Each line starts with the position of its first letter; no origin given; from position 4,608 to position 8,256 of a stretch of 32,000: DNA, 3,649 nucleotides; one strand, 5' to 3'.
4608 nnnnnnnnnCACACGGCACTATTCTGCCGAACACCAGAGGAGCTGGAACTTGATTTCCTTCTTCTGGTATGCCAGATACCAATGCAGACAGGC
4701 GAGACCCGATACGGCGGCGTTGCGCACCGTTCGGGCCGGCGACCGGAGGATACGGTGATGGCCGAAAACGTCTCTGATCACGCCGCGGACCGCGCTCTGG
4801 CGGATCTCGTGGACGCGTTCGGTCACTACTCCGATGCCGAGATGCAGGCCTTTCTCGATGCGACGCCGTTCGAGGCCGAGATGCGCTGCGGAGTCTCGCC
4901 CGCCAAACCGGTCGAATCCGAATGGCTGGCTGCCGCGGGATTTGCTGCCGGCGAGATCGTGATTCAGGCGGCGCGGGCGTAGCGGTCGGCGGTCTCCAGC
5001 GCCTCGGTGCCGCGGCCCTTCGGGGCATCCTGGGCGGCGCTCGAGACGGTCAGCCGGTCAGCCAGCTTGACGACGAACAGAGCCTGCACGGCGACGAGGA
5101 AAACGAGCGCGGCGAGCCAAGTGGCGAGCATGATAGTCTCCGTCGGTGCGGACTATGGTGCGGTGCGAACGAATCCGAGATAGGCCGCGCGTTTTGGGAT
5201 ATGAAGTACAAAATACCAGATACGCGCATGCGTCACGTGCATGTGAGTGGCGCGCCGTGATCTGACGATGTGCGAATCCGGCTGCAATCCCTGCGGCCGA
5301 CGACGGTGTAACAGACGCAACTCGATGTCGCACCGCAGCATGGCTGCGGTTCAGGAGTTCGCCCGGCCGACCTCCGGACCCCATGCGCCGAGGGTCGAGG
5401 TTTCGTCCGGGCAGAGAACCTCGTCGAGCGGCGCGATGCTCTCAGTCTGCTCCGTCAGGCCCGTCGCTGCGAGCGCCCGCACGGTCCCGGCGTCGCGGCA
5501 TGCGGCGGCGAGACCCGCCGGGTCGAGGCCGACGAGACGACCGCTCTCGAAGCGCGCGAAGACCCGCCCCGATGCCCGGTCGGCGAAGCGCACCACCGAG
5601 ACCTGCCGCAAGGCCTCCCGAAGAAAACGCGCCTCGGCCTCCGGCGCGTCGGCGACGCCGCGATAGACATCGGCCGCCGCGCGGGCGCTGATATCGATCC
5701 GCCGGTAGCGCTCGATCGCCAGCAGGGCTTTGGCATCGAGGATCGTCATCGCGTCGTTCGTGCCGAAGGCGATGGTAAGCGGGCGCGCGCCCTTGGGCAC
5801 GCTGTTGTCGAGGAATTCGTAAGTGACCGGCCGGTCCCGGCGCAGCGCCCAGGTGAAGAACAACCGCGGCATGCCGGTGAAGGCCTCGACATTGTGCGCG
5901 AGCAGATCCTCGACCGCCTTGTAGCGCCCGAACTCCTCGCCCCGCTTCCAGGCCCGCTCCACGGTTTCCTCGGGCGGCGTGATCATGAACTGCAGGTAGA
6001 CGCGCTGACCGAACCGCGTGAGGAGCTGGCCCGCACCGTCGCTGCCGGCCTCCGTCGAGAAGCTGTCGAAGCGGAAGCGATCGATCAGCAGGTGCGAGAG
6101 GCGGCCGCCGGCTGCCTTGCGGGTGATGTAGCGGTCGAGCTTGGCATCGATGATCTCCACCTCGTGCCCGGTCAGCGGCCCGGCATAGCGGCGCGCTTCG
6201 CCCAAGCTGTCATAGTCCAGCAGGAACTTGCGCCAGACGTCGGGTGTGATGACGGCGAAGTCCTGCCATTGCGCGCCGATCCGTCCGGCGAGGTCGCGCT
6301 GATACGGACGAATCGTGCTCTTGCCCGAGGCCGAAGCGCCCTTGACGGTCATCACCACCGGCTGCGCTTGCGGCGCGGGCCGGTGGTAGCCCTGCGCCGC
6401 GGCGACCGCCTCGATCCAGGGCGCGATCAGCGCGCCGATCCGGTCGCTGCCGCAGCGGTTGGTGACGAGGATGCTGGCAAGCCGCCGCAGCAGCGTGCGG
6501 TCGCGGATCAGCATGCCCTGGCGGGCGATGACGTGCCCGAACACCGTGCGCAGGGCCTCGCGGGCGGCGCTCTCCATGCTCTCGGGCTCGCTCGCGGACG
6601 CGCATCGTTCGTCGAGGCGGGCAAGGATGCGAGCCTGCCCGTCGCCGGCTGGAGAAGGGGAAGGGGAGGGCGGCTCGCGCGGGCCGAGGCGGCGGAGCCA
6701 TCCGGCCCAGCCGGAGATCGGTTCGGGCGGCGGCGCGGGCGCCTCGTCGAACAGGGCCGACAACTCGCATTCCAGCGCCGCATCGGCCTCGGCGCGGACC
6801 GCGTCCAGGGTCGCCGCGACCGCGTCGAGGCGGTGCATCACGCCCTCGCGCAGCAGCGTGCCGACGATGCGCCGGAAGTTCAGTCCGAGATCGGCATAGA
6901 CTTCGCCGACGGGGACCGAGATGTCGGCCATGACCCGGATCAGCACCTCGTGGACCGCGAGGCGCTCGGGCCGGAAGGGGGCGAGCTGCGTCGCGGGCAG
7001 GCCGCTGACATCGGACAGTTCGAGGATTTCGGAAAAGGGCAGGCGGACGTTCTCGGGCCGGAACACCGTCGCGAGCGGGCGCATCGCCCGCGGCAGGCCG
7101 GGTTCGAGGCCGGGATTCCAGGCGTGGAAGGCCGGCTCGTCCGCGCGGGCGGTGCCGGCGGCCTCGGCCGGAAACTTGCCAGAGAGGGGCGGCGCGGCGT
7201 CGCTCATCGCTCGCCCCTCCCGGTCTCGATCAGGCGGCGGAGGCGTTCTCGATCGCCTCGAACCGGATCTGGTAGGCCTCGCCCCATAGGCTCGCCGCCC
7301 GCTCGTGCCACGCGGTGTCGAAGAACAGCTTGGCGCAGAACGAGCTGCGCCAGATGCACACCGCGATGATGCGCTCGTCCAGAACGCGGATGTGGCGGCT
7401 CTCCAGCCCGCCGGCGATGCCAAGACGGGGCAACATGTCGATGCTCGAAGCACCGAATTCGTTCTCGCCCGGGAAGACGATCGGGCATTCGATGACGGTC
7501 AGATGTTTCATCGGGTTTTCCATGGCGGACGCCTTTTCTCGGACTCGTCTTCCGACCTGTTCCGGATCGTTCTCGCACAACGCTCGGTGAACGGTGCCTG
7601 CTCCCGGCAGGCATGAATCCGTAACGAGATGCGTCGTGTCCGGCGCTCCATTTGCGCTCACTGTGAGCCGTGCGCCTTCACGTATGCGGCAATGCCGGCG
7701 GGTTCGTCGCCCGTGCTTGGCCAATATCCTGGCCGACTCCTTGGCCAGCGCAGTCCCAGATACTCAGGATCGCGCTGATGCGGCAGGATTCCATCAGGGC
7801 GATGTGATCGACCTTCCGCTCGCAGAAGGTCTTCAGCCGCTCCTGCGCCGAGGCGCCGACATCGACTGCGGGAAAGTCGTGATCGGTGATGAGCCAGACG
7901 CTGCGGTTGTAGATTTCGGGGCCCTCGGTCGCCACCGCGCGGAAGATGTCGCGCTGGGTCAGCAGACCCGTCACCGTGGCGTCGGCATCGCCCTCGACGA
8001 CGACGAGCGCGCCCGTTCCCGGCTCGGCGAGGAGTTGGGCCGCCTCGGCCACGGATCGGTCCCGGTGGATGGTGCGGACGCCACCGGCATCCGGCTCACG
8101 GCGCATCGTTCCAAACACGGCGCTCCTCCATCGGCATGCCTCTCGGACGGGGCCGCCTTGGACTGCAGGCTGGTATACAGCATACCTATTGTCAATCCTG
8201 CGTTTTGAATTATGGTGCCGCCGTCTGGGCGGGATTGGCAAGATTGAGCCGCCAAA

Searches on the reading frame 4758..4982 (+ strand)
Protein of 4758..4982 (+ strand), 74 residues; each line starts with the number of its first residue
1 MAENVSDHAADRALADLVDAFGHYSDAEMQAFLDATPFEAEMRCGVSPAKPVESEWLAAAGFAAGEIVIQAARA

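Call 38: search_protein_families(library=ncbifam, proteins=[window:4758-4982:+], max_evalue=0.01)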
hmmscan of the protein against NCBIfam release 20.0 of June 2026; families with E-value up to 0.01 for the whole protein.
window:4758-4982:+ (74 aa): 0 families

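Call 88: search_protein_families(library=pfam, proteins=[window:4758-4982:+], max_evalue=0.1)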
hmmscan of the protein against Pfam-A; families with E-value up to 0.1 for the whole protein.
window:4758-4982:+ (74 aa): 0 families
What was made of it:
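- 4758..4982 (+): orf74, a small protein found only in Methylorubrum; no Pfam or NCBIfam family. No family hit (calls 38, 88).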

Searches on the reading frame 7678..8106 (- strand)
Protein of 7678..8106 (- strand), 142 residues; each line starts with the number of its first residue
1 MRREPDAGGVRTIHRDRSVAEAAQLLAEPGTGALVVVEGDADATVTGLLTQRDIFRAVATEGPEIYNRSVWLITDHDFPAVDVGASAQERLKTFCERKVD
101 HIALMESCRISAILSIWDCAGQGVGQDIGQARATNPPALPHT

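Call 38: search_protein_families(library=ncbifam, proteins=[window:7678-8106:-], max_evalue=0.01)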
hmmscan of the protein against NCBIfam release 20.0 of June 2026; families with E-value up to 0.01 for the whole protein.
window:7678-8106:- (142 aa): 0 families

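Call 88: search_protein_families(library=pfam, proteins=[window:7678-8106:-], max_evalue=0.1)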
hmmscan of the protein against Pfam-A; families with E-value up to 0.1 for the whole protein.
window:7678-8106:- (142 aa): 2 families
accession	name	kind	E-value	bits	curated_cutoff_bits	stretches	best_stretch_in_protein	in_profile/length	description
PF00571.33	CBS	-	9.6e-08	32.7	24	1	10-59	9-56/57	CBS domain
PF25535.1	DUF7919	-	0.074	13.7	27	1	71-112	26-67/126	Domain of unknown function (DUF7919)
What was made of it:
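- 5351..8106 (-): Three-gene operon: CBS-domain protein (7678-8106), conserved 93-aa protein (7233-7511) and a 618-aa protein with a zeta-toxin/AvrRxo1-like P-loop kinase domain (5351-7207). Pfam CBS 32.7 bits (call 88).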
